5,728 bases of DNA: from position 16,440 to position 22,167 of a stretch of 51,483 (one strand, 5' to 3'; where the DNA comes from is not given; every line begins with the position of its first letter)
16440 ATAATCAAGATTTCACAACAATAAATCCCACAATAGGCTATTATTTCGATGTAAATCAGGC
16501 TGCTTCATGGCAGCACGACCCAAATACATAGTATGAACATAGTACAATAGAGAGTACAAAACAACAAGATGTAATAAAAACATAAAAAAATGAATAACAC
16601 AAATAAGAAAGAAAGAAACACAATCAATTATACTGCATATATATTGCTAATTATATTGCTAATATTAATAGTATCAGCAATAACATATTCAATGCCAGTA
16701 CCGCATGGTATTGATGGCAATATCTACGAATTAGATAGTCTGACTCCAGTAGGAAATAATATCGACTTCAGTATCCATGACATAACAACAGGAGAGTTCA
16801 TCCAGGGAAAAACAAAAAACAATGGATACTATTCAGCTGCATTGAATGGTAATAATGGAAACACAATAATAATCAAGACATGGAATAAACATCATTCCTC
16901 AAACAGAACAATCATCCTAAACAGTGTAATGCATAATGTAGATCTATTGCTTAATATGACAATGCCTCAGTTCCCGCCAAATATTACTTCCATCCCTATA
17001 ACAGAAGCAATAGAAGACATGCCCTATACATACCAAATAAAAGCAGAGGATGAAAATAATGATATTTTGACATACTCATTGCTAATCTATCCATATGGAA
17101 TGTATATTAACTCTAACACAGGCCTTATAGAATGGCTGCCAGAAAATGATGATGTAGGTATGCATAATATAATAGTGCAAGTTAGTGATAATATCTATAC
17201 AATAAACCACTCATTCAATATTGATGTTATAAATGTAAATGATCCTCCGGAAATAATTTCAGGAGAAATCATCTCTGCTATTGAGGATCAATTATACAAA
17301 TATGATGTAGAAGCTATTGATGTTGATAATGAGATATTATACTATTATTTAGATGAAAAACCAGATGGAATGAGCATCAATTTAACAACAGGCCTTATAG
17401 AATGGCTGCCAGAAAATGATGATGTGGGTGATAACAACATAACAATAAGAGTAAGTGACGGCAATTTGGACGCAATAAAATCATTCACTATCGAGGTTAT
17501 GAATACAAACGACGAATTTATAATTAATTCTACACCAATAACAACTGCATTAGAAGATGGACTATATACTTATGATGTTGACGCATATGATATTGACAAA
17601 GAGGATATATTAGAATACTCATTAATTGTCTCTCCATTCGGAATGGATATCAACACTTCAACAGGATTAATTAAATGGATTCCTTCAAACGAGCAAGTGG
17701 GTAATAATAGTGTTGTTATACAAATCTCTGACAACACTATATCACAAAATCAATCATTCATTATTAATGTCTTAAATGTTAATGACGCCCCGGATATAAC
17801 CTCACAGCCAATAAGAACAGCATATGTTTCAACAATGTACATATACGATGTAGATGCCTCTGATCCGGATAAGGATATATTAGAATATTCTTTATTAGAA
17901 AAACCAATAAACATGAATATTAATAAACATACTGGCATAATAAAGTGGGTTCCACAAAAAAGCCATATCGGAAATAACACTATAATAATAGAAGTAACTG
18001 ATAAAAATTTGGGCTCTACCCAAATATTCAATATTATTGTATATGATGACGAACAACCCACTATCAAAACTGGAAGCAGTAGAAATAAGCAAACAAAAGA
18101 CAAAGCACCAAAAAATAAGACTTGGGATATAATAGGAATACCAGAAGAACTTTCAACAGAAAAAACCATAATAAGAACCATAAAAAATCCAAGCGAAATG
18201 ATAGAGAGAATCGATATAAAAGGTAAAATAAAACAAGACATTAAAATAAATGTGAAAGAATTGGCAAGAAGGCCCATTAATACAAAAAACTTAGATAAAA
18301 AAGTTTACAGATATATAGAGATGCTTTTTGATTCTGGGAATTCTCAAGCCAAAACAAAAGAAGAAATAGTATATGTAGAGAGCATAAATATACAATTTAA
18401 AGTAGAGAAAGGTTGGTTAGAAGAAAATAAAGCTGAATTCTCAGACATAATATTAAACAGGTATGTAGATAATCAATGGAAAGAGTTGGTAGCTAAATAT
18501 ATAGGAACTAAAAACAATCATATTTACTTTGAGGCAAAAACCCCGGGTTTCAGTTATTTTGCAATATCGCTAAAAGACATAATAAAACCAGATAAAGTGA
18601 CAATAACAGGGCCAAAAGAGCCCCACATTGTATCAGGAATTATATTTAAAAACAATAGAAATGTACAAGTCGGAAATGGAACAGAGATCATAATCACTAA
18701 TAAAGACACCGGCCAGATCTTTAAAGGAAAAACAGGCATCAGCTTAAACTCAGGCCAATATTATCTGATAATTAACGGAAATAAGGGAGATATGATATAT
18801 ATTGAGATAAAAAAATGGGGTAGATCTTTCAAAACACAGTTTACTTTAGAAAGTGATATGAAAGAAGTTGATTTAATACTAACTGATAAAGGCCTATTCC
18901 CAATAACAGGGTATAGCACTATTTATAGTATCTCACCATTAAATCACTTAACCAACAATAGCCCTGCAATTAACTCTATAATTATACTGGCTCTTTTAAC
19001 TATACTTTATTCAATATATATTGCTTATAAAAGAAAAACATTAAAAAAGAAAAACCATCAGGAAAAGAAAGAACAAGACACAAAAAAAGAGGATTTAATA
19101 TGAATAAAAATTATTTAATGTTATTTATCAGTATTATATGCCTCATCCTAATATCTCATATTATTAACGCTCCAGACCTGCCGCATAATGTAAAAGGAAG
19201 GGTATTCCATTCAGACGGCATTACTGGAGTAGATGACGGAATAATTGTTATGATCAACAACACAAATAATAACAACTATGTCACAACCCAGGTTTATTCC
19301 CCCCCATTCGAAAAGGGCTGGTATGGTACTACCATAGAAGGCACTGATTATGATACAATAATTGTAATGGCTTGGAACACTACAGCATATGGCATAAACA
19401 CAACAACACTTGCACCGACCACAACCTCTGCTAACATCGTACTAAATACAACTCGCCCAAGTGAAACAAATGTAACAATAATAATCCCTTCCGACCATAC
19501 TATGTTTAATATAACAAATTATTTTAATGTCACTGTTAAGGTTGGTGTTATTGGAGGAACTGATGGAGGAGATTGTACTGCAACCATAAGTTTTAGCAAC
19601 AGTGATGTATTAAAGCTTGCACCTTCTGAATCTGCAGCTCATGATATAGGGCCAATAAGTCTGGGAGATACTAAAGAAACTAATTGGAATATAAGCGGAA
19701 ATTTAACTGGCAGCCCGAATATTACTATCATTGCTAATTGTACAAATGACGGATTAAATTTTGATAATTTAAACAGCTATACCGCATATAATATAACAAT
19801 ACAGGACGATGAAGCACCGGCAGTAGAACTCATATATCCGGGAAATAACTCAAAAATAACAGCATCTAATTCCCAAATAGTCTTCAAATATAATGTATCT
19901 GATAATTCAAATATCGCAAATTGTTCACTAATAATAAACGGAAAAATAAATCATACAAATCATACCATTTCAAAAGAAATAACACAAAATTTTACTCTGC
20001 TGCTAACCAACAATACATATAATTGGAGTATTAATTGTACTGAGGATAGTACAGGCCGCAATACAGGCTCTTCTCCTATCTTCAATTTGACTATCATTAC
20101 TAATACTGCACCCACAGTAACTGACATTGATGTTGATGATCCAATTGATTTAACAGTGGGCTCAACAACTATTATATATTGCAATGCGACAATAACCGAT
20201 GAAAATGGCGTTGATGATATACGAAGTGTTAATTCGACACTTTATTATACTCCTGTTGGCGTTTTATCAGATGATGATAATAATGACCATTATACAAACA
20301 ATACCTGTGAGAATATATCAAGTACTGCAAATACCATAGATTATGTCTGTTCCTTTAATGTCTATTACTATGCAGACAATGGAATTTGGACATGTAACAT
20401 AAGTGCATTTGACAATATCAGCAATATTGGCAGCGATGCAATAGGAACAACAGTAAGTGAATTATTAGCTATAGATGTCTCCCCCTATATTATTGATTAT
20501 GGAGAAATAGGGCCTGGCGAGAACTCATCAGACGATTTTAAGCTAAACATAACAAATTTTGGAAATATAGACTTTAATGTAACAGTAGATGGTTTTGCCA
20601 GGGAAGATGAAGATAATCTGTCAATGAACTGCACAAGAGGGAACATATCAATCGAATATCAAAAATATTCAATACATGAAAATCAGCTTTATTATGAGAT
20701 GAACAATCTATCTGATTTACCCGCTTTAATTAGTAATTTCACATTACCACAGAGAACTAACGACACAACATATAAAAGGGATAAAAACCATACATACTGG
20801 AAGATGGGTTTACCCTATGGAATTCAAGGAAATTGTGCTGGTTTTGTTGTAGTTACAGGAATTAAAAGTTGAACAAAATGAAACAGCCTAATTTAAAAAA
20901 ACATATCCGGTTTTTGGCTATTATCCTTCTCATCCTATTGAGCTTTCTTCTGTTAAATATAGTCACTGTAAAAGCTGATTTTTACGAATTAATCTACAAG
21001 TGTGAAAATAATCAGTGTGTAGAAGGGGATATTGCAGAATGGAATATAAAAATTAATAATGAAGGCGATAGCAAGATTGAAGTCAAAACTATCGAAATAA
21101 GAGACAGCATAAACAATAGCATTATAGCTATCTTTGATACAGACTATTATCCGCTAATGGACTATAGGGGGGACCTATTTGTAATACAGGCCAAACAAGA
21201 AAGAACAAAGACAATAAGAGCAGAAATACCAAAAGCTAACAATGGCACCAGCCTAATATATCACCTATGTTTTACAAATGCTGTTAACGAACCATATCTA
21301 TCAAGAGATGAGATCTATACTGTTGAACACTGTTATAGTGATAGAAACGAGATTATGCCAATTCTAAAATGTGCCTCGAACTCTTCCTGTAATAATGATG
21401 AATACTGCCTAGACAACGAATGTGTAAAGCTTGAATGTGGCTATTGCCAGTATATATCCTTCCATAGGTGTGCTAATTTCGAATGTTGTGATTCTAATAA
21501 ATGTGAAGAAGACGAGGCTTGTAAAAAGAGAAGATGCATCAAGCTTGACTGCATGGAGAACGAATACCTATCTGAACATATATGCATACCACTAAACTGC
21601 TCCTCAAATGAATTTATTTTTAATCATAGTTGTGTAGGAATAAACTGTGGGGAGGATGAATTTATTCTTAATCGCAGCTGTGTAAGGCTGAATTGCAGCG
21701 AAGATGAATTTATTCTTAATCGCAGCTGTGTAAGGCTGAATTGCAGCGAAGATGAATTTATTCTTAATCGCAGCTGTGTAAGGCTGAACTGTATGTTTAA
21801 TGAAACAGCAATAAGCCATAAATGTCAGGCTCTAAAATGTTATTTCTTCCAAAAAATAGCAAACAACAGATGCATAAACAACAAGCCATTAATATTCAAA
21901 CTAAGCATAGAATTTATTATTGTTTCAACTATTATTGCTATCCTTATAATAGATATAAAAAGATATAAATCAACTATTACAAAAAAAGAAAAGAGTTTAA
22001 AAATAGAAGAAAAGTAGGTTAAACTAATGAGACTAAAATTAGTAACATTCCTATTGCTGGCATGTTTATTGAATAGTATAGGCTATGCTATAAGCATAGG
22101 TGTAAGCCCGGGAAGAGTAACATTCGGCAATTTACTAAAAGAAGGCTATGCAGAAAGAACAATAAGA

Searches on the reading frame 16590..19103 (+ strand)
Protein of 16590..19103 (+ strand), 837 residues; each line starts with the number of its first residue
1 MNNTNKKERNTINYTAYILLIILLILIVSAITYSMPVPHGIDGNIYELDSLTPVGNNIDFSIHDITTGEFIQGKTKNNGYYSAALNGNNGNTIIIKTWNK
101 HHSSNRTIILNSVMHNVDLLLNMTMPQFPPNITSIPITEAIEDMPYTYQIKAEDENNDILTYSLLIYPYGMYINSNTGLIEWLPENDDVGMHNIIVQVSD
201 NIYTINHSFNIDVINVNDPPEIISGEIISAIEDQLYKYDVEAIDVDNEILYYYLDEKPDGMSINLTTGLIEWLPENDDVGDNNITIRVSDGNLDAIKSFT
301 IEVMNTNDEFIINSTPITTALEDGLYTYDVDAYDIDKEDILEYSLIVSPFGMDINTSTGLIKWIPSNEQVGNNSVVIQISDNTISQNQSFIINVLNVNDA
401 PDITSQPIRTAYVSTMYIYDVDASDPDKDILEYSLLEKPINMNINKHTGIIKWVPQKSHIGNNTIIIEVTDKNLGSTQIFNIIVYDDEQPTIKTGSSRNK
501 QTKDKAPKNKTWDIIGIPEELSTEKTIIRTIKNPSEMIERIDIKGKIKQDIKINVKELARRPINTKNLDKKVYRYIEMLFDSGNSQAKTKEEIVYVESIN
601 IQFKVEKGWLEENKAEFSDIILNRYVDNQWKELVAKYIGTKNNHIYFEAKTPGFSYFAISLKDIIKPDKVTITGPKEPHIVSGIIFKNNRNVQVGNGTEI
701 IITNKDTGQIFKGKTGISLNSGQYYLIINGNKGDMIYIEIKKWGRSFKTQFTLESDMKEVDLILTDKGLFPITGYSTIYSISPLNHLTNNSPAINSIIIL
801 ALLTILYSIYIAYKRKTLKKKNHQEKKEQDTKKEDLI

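Call 4: search_protein_families(library=pfam, proteins=[window:16590-19103:+], max_evalue=1)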
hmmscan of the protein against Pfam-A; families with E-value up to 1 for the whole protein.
window:16590-19103:+ (837 aa): 9 families
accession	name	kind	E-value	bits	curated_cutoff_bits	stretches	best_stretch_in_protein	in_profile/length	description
PF05345.18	He_PIG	-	9.1e-38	129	24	4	311-394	3-95/96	Putative Ig domain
PF17963.7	Big_9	-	7.2e-16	59.3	23.6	4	217-292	1-78/89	Bacterial Ig domain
PF24908.1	Ig_SIBA-E_2nd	-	7.2e-10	39.5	27.8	1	135-204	5-80/117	Integrin beta-like protein A-E, second Ig-like domain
PF17803.7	Cadherin_4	-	6.4e-05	23.8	25.1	1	392-436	5-52/71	Bacterial cadherin-like domain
PF18800.6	Atthog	-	0.015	15.7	29.8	0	164-199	89-124/141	Attenuator of Hedgehog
PF17892.7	Cadherin_5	-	0.021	15.1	26.5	0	142-212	18-96/98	Cadherin-like domain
PF24722.1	DUF7674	-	0.043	14.3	27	1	564-607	45-86/111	Domain of unknown function (DUF7674)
PF13117.11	Cag12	-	0.13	13.3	22.7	0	131-163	20-52/96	Cag pathogenicity island protein Cag12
PF01571.26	GCV_T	-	0.2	11.3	25.6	1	660-755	41-135/255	Aminomethyltransferase folate-binding domain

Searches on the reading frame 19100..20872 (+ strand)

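Call 4: search_protein_families(library=pfam, proteins=[window:19100-20872:+], max_evalue=1)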
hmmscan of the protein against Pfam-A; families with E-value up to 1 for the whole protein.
window:19100-20872:+ (590 aa): 1 family
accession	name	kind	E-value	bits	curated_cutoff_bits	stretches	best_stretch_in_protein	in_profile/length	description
PF15418.12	DUF4625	-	0.012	16.3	27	1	235-306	9-73/131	Domain of unknown function (DUF4625)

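Call 28: search_protein_families(library=ncbifam, proteins=[window:19100-20872:+], max_evalue=1)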
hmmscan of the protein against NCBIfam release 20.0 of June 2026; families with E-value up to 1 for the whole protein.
window:19100-20872:+ (590 aa): 0 families

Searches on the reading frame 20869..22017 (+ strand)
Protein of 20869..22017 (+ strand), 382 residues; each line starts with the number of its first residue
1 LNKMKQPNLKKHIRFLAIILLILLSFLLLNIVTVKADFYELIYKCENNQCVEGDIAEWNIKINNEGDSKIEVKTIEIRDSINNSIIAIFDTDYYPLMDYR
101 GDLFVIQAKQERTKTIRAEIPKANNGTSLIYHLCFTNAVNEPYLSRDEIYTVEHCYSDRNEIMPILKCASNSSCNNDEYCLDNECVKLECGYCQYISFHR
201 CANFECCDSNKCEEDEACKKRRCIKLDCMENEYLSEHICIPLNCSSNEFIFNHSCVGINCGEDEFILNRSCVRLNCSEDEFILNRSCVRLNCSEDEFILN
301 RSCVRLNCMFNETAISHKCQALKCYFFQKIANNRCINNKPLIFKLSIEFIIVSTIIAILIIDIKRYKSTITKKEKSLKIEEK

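Call 4: search_protein_families(library=pfam, proteins=[window:20869-22017:+], max_evalue=1)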
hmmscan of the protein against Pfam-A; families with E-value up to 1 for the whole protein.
window:20869-22017:+ (382 aa): 1 family
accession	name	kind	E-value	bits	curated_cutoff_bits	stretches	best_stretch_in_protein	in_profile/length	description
PF25379.1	Adt-1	-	0.3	11.9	31.8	1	167-191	51-75/76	Adt-1-like domain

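Call 28: search_protein_families(library=ncbifam, proteins=[window:20869-22017:+], max_evalue=1)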
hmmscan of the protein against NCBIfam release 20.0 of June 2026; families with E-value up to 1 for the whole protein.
window:20869-22017:+ (382 aa): 0 families
